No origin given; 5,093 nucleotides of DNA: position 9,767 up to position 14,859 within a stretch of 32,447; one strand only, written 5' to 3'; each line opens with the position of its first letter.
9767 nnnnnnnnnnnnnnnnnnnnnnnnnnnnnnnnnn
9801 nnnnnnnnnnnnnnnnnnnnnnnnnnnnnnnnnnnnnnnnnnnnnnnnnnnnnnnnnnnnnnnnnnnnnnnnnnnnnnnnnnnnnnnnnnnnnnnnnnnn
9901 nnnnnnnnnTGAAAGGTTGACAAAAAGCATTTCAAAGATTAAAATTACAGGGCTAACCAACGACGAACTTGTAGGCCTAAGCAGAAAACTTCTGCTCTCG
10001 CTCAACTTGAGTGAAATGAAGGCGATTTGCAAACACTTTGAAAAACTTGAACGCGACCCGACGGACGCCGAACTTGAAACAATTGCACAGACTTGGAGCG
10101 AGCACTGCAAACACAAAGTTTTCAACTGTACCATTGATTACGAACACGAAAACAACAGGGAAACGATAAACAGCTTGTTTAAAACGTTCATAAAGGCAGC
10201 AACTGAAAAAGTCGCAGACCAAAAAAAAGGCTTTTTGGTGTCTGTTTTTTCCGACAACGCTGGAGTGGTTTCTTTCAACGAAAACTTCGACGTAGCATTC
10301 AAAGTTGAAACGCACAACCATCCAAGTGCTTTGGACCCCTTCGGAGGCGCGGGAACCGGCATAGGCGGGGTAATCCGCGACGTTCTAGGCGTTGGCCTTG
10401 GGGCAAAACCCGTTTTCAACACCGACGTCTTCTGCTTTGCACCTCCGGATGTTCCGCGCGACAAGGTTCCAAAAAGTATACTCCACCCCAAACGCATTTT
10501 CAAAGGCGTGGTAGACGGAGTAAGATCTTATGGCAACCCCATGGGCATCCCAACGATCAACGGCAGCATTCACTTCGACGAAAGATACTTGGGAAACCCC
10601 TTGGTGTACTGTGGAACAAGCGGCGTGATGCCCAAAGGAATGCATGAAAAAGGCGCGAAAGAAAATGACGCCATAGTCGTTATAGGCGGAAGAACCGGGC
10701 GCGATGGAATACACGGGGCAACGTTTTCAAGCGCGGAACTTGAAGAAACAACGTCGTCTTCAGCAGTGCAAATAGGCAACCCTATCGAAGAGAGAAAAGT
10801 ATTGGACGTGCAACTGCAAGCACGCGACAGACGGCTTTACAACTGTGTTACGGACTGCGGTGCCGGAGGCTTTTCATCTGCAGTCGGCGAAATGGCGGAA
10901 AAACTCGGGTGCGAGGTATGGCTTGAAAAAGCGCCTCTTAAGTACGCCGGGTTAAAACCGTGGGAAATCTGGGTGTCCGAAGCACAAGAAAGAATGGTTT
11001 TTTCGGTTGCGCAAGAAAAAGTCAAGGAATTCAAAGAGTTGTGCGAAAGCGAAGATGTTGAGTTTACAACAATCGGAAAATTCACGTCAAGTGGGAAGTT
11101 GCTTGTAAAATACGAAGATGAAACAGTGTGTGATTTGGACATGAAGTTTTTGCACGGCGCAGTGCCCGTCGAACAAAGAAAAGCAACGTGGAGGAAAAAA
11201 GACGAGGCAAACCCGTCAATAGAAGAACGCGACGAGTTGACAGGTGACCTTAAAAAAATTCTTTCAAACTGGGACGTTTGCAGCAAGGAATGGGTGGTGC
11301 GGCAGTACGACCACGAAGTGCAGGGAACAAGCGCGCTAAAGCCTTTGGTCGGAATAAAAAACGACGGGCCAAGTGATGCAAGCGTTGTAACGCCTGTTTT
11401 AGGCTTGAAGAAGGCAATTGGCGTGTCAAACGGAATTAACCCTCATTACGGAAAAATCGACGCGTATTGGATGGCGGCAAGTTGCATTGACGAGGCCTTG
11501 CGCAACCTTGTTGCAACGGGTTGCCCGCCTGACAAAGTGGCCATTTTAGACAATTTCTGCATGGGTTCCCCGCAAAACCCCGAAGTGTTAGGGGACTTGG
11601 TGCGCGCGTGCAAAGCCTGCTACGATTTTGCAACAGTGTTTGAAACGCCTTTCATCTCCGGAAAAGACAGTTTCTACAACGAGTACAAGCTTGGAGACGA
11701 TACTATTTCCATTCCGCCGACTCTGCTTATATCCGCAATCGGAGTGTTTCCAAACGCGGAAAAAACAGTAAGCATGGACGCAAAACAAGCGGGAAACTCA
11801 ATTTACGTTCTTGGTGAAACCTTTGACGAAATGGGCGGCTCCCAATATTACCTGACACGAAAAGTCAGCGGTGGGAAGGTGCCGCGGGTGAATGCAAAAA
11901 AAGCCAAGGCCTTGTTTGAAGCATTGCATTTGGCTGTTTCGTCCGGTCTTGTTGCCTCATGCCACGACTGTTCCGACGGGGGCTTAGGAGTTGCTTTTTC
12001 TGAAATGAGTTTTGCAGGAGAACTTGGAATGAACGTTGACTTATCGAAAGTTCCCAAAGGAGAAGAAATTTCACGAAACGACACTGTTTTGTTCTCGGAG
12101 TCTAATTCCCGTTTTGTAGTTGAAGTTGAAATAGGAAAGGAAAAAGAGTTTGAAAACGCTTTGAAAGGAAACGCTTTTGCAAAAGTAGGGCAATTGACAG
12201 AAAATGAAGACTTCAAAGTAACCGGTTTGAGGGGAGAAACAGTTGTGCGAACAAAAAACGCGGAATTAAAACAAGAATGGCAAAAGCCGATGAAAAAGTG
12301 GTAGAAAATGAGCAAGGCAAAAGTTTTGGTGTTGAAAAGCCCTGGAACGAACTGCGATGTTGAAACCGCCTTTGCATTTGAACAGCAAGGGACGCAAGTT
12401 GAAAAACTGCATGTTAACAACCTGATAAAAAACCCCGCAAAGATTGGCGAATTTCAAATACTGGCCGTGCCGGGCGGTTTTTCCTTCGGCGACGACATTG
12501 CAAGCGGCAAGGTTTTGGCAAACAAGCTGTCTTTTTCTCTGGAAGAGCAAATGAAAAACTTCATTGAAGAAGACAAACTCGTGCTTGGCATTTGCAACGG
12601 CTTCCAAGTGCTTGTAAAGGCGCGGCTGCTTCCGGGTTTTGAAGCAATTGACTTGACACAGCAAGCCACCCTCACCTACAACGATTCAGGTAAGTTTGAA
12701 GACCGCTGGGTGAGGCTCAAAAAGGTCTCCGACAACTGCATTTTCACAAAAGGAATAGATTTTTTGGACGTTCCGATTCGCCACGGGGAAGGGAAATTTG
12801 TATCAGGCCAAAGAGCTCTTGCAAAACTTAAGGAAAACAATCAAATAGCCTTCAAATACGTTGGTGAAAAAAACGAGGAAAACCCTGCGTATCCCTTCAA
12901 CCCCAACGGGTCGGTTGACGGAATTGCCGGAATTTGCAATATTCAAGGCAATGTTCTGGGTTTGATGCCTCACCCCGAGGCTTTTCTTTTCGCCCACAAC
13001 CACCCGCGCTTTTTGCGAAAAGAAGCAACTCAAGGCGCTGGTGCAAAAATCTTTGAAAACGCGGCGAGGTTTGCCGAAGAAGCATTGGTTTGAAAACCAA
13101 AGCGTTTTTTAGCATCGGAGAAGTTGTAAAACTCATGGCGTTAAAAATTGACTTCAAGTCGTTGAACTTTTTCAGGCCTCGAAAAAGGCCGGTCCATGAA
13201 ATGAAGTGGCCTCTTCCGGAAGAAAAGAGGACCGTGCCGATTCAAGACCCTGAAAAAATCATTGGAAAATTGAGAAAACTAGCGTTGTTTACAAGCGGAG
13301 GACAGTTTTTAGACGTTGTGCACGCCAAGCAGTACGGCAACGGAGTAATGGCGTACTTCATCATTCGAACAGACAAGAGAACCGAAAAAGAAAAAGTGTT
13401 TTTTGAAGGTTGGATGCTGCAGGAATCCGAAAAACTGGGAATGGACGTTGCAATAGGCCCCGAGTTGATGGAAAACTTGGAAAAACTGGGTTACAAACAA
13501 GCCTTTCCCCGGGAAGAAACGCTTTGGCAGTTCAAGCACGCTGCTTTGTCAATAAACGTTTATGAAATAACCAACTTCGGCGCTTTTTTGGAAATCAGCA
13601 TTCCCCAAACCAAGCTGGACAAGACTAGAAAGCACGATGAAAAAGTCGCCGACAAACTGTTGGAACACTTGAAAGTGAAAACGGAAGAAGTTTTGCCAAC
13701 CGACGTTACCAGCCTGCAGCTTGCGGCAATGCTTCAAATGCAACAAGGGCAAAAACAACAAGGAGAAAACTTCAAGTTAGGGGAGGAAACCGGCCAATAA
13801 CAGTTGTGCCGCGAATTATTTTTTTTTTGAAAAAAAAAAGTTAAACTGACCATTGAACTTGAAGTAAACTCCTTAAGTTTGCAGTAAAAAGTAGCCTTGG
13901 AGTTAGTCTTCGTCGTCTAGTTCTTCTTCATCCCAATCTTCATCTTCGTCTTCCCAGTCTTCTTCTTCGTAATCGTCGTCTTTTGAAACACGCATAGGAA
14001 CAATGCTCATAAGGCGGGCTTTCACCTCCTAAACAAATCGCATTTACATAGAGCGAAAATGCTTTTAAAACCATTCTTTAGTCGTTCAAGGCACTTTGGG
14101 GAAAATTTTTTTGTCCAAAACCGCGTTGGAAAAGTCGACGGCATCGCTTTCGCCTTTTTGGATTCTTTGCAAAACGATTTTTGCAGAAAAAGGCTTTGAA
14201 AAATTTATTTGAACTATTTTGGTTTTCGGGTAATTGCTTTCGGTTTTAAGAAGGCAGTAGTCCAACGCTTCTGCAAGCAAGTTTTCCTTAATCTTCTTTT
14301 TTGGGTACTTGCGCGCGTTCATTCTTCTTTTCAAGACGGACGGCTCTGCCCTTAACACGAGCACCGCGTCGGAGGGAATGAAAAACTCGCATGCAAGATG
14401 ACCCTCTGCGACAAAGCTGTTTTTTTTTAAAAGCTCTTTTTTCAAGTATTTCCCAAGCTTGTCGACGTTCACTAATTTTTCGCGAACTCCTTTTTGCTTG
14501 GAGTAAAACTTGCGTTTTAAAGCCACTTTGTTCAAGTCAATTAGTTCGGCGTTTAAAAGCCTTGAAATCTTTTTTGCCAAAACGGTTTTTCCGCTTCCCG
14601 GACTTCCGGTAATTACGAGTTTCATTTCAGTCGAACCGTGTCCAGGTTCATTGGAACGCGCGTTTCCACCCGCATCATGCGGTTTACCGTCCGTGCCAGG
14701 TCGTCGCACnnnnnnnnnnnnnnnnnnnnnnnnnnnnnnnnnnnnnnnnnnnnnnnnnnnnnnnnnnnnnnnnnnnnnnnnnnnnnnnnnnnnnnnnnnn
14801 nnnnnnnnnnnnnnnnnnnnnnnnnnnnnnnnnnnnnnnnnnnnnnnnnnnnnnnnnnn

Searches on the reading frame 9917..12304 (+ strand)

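Call 8: search_protein_families(library=pfam, max_evalue=0.001, proteins=[window:9917-12304:+])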
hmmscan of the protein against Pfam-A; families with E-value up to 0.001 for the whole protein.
window:9917-12304:+ (795 aa): 3 families
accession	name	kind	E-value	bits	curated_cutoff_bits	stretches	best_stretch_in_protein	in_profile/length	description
PF02769.27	AIRS_C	-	1.8e-53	181.3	23.1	2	248-395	1-151/156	AIR synthase related protein, C-terminal domain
PF00586.29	AIRS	-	4.6e-26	91.9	24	2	113-238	2-112/112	AIR synthase related protein, N-terminal domain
PF18072.6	FGAR-AT_linker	-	1.6e-18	67.4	26.6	1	22-67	5-50/50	Formylglycinamide ribonucleotide amidotransferase linker domain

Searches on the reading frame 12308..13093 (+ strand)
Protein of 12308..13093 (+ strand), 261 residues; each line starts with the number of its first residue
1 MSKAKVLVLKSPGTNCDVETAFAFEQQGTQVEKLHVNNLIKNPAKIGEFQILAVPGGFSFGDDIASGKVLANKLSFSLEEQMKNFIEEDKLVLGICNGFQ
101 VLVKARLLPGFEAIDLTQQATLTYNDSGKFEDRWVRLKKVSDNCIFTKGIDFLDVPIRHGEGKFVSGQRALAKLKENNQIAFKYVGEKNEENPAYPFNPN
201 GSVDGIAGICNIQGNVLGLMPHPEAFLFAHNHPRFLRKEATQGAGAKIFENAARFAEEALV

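Call 8: search_protein_families(library=pfam, max_evalue=0.001, proteins=[window:12308-13093:+])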
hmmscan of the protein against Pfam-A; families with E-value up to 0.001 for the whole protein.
window:12308-13093:+ (261 aa): 3 families
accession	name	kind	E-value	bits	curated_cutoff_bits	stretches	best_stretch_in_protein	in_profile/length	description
PF13507.12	GATase_5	-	2.8e-83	279.4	27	1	3-255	1-259/260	CobB/CobQ-like glutamine amidotransferase domain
PF01965.30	DJ-1_PfpI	-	2.9e-06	27.6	26.6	1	27-111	41-116/165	DJ-1/PfpI family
PF07685.20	GATase_3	-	4.8e-05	23.5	27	1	40-104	30-90/196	CobB/CobQ-like glutamine amidotransferase domain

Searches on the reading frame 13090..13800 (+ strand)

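Call 8: search_protein_families(library=pfam, max_evalue=0.001, proteins=[window:13090-13800:+])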
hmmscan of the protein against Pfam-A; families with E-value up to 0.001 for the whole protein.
window:13090-13800:+ (236 aa): 0 families

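Call 72: search_protein_families(library=pfam, max_evalue=1, proteins=[window:13090-13800:+])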
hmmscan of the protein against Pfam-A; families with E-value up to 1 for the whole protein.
window:13090-13800:+ (236 aa): 1 family
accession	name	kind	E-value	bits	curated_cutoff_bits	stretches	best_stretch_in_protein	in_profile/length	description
PF09923.14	DUF2155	-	0.039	14.5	27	1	87-116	48-74/89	Uncharacterized protein conserved in bacteria (DUF2155)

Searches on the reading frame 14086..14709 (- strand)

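Call 9: search_protein_families(library=pfam, max_evalue=0.001, proteins=[window:14086-14709:-])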
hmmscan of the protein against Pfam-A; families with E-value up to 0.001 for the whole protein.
window:14086-14709:- (207 aa): 7 families
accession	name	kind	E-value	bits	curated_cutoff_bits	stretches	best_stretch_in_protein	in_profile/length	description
PF13238.12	AAA_18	-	6.8e-17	62.6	29.4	1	32-149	2-127/128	AAA domain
PF13671.12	AAA_33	-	8.6e-05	23.3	27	0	32-72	3-42/143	AAA domain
PF00004.35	AAA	-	0.0001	23.2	21.2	1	32-73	2-44/131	ATPase family associated with various cellular activities (AAA)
PF13207.12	AAA_17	-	0.00023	21.9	27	1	34-134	1-124/136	AAA domain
PF13401.12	AAA_22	-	0.0006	20.6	27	0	29-79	6-54/130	AAA domain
PF24883.2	NPHP3_N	-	0.00071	20.2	24.8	0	29-56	23-50/164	Nephrocystin 3, N-terminal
PF20720.3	nSTAND3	-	0.00081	19.6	27.2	0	31-69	20-61/155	Novel STAND NTPase 3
